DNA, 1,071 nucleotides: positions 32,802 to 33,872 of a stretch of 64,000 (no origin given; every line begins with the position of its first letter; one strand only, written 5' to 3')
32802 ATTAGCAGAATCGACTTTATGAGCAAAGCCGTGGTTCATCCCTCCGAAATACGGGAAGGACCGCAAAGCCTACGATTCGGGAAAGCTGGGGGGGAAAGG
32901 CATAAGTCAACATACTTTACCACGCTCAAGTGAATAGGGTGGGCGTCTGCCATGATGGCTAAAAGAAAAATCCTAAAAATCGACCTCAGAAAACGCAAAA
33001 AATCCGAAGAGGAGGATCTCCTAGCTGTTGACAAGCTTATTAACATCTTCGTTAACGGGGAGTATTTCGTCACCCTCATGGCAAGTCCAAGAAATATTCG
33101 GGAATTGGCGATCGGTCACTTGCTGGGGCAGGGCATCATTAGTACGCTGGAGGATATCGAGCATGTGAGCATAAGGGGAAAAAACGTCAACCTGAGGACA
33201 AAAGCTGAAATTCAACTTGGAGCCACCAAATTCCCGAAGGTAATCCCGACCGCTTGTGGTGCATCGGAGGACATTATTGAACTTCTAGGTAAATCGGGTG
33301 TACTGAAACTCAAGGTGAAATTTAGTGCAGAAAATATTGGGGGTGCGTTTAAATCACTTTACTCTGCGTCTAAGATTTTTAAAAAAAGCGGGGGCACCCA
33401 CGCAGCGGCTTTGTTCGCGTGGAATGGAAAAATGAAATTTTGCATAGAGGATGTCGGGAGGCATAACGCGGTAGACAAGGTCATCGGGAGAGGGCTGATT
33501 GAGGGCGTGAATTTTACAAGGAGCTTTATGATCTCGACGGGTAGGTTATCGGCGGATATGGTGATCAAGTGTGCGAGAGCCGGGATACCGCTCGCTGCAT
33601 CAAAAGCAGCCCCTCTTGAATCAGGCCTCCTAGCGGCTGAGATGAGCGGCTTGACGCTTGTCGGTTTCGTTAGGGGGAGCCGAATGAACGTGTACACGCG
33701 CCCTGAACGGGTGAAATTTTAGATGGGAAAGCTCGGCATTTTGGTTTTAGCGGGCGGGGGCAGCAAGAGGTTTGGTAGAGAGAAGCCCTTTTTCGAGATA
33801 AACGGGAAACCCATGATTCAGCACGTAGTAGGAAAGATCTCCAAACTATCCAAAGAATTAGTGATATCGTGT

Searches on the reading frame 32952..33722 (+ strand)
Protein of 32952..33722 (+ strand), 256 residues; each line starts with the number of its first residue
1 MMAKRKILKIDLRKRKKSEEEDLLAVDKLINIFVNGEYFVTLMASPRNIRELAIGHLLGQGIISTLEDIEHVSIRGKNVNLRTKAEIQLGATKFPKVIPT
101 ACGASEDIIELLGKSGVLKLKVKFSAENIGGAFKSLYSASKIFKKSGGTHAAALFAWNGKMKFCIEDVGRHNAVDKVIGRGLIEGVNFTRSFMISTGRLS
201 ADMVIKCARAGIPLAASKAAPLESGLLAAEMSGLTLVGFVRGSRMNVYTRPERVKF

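Call 29: find_encoding_contigs(protein=window:32952-33722:+, flank=10000, max_places=1)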
Protein window:32952-33722:+ (256 aa): 1 contig read that carries it; 1 place shown.
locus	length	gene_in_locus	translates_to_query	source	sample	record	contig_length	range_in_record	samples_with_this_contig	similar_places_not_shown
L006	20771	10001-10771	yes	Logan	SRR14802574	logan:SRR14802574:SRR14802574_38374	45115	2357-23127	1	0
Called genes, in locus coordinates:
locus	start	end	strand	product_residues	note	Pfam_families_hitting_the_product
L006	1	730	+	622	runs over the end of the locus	PF00111:Fer2, PF17651:Raco_middle, PF14574:RACo_C_ter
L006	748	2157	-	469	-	PF04060:FeS, PF03599:CdhD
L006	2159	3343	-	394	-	PF03599:CdhD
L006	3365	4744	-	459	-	PF03598:CdhC, PF19436:ACS_CODH_B_C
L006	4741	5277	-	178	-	PF02552:CO_dh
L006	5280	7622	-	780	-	PF13534:Fer4_17 (faint), PF03063:Prismane, PF12838:Fer4_7 (weak), PF13183:Fer4_8 (weak), PF13187:Fer4_9, PF13237:Fer4_10 (weak), PF14697:Fer4_21 (weak), PF00037:Fer4 (weak)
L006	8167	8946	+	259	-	PF00142:Fer4_NifH (faint), PF01656:CbiA, PF02374:ArsA_ATPase, PF10609:ParA (weak), PF13614:AAA_31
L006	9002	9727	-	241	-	-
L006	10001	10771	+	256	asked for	PF02634:FdhD-NarQ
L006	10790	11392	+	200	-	PF02348:CTP_transf_3 (weak), PF12804:NTP_transf_3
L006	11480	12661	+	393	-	PF13549:ATP-grasp_5 (faint), PF02222:ATP-grasp (faint), PF02655:ATP-grasp_3, PF02786:CPSase_L_D2, PF08443:RimK, PF07478:Dala_Dala_lig_C, PF15632:ATPgrasp_Ter (faint)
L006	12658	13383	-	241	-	PF00977:His_biosynth, PF05690:ThiG (faint)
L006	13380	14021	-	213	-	PF00696:AA_kinase (weak)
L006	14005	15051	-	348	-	PF01968:Hydantoinase_A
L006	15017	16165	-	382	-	PF02655:ATP-grasp_3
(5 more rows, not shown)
